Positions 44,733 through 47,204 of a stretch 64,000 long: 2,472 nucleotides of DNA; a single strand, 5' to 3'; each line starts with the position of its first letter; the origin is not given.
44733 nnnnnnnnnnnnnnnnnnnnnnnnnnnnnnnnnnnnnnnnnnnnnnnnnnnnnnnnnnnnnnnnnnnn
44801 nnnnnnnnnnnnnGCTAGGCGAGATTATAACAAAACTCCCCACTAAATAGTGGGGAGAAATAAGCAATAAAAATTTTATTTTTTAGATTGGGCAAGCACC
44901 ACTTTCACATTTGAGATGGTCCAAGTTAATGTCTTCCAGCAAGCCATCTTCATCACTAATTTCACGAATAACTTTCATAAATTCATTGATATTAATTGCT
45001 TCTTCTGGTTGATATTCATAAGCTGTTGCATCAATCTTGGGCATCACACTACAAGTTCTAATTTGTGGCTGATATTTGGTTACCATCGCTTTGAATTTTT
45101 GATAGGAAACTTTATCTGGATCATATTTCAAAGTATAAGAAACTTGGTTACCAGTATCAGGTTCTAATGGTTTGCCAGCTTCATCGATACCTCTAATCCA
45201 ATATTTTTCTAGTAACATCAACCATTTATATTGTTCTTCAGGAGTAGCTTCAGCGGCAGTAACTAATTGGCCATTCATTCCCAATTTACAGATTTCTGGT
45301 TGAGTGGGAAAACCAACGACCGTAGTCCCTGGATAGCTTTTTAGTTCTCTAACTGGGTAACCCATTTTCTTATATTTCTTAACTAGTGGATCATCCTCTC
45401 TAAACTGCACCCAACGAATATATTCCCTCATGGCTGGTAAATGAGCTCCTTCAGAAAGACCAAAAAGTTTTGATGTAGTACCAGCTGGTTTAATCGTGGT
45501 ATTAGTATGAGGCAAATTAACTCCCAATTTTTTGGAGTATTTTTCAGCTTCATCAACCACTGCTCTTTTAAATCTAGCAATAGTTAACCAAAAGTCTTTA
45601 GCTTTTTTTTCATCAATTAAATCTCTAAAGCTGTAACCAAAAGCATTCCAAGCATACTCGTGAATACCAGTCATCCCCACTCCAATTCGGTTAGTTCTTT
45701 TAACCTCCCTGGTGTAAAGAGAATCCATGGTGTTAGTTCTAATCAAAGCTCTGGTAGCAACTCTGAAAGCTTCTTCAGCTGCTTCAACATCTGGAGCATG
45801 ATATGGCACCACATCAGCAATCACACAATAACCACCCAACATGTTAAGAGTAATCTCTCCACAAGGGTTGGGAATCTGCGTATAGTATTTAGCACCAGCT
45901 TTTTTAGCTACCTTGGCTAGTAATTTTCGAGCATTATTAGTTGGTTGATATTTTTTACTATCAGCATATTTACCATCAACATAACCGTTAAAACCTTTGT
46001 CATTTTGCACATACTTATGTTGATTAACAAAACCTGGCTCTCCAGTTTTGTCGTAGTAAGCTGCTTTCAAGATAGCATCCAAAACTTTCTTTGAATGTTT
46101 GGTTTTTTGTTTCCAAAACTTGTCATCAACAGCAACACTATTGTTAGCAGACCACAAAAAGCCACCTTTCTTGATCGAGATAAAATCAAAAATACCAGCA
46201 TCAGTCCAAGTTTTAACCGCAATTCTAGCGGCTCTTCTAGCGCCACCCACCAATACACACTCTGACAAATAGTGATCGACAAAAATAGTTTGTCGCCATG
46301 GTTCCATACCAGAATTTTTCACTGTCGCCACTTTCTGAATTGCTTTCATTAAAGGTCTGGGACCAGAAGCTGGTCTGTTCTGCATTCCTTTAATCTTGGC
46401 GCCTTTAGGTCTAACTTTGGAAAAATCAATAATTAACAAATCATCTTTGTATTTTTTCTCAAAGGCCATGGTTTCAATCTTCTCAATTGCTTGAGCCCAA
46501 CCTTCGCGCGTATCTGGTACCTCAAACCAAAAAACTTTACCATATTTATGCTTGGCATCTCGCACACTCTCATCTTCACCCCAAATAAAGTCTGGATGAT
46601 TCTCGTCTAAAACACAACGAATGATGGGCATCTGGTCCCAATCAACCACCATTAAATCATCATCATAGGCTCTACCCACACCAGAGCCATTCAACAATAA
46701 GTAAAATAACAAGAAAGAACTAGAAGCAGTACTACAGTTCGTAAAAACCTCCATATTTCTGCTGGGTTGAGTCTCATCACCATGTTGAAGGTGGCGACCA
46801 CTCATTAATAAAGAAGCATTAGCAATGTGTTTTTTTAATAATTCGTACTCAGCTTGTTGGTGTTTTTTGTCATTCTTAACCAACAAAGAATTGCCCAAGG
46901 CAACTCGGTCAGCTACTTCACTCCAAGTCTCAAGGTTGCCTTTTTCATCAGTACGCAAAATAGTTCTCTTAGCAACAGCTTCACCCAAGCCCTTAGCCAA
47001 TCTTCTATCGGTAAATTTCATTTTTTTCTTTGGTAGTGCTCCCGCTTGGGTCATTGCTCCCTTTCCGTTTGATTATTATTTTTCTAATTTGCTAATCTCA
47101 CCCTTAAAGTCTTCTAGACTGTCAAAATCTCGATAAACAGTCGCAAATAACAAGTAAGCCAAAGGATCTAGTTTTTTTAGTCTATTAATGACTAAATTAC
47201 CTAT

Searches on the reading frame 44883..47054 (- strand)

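Call 76: search_protein_families(library=pfam, proteins=[window:44883-47054:-], max_evalue=0.00001)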
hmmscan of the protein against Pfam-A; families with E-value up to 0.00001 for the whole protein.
window:44883-47054:- (723 aa): 2 families
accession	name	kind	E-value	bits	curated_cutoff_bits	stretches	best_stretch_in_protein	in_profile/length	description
PF21995.1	RNR-II_ins_dom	-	9.5e-14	52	27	1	169-245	29-106/107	B12-dependent ribonucleotide reductase, insertion domain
PF02867.20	Ribonuc_red_lgC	-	7.4e-12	45.1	23.9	0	266-385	69-179/523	Ribonucleotide reductase, barrel domain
